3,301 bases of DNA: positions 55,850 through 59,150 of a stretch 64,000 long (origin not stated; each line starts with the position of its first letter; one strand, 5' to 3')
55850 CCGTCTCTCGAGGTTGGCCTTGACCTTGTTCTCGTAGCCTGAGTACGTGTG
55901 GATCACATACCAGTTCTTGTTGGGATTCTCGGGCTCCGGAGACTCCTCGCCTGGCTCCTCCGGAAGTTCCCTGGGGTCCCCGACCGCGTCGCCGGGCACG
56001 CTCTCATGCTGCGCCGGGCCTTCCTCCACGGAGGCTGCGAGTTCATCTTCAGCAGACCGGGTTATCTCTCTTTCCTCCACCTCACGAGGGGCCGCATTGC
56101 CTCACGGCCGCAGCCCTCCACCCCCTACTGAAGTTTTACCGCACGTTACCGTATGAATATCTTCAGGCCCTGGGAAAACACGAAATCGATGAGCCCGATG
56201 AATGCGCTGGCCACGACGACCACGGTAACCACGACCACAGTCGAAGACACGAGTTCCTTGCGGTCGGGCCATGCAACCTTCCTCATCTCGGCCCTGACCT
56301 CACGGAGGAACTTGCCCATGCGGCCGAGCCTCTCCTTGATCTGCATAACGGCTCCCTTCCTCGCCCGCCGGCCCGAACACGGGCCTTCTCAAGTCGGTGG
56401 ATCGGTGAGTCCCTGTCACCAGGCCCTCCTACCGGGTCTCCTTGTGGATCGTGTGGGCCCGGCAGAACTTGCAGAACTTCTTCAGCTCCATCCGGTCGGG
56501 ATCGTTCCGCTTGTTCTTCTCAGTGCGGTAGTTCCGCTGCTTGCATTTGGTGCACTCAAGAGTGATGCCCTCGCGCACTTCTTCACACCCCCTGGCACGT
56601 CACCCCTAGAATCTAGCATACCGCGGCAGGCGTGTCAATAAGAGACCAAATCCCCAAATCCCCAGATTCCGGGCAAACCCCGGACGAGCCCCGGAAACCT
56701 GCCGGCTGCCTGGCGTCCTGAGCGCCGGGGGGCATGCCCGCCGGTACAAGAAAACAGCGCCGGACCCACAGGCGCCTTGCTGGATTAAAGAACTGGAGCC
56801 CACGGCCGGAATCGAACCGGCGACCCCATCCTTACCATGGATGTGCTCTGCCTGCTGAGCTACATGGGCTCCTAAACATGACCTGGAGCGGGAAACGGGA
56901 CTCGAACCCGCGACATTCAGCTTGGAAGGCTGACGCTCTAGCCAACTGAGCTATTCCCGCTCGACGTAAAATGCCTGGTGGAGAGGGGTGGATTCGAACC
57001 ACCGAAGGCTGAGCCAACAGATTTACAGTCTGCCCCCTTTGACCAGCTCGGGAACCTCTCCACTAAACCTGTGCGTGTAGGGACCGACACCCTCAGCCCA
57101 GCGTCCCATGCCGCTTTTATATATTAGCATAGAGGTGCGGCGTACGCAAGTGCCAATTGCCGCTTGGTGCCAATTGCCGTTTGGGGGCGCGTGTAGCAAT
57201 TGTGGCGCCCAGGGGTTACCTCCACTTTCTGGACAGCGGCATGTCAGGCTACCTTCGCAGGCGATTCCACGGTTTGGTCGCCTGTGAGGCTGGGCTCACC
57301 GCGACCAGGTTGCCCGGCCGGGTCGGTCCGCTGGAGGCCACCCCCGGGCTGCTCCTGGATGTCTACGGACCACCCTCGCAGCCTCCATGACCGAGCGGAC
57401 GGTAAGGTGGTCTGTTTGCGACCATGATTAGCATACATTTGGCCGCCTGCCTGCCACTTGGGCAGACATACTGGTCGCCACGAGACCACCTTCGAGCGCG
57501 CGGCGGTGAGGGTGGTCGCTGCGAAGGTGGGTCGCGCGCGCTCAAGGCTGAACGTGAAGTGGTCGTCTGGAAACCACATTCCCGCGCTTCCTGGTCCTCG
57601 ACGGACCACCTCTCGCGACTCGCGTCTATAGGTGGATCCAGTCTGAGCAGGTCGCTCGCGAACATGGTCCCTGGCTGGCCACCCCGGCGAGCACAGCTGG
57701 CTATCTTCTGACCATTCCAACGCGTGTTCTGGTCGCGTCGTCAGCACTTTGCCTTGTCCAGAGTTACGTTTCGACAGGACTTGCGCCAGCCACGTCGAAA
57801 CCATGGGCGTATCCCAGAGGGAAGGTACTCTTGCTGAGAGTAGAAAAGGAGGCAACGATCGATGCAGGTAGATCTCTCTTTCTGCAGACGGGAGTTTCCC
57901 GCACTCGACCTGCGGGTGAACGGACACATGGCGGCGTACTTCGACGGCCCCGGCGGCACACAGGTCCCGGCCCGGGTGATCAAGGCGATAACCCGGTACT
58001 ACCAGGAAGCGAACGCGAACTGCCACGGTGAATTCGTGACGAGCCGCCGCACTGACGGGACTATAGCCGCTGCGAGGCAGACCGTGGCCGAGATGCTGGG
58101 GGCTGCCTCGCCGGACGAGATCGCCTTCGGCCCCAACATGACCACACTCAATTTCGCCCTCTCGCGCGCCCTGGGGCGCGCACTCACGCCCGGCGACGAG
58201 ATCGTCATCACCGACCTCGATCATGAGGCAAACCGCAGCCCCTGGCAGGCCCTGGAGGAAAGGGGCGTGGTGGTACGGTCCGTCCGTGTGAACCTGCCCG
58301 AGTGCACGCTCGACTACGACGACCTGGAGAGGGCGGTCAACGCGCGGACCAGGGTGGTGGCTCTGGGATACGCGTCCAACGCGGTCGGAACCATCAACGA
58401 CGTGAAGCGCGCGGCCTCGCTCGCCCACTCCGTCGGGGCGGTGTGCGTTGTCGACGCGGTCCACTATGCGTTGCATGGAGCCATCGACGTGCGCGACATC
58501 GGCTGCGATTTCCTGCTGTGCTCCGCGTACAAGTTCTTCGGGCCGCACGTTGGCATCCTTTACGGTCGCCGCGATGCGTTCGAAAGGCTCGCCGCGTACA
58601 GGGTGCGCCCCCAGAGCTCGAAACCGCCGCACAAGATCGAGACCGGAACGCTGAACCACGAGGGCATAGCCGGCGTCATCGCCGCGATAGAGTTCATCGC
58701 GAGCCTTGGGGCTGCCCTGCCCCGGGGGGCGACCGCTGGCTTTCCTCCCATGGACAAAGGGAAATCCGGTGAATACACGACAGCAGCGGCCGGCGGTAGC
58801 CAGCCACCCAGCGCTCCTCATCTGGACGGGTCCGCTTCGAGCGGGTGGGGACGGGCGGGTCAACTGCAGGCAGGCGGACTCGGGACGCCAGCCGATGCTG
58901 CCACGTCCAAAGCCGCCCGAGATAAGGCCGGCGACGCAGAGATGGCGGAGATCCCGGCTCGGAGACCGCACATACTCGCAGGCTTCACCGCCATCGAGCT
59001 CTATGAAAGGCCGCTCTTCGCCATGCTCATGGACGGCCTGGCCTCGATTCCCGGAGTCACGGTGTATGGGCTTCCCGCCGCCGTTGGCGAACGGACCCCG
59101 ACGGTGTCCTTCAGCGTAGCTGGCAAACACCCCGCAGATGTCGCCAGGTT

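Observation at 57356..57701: Three tandem degenerate ~118-nt repeats with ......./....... hairpins upstream of the csd-like gene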

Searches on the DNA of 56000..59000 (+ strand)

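Call 7: search_rna_families(source=window, start=56000, end=59000, threshold=evalue, max_evalue=10)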
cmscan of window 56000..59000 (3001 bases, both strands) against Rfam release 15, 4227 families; matches with E-value up to 10: 9.
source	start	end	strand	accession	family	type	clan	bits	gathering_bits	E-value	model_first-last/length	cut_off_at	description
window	56887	56960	-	RF00005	tRNA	Gene; tRNA;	CL00001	73.1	29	2.1e-15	1-71/71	no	tRNA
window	56797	56869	-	RF00005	tRNA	Gene; tRNA;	CL00001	63.4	29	9.4e-13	1-71/71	no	tRNA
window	56979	57061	-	RF00005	tRNA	Gene; tRNA;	CL00001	54.6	29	2.6e-10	1-71/71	no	tRNA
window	56979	57025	+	RF04351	Plastid-psbl-rps4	Cis-reg;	-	28.4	68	0.0038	1-53/53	no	Plastid-psbl-rps4 3UTR RNA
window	56886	56960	+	RF04354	Plastid-ycf2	Cis-reg;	-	21.7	65.7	0.32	1-75/75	no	Plastid-ycf2 5UTR RNA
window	57277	57345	+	RF01779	AS1726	Gene;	-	20.9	50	3.4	1-78/78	no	AS1726 sRNA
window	56904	57029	-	RF02553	YrlA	Gene; sRNA;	-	20.6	69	0.45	1-114/114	no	Y RNA-like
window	56796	56869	+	RF04354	Plastid-ycf2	Cis-reg;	-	18.9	65.7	1.9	1-75/75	no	Plastid-ycf2 5UTR RNA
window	57204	57304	-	RF01630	ceN40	Gene; snRNA; snoRNA; CD-box;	-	15.7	35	2.4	1-123/123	no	Nematode snoRNA ceN40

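Call 38: search_dna_similar(query=window:57340-57720:+, collection=plasmids, mode=distant, max_evalue=0.01, max_rows=10)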
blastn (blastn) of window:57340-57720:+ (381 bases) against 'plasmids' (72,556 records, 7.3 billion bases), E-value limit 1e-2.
No match.
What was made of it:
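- Tried and rejected: BLAST of the array against plasmids: no match (call 38).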

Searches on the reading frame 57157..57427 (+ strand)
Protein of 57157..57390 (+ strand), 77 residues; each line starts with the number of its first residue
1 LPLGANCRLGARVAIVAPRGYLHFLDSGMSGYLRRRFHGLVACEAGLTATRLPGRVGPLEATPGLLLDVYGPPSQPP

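Call 12: search_protein_families(library=pfam, proteins=[window:57157-57390:+, window:57200-57427:+], max_evalue=1)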
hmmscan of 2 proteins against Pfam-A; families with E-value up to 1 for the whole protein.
window:57157-57390:+ (77 aa): 0 families

window:57200-57427:+ (75 aa): 0 families

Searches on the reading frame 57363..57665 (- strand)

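Call 12: search_protein_families(library=pfam, proteins=[window:57363-57665:-], max_evalue=1)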
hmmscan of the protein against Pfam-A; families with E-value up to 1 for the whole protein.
window:57363-57665:- (100 aa): 1 family
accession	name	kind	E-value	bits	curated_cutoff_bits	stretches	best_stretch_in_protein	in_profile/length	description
PF24458.1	DUF7573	-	0.052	13.9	30.2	1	57-70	22-35/39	Domain of unknown function (DUF7573)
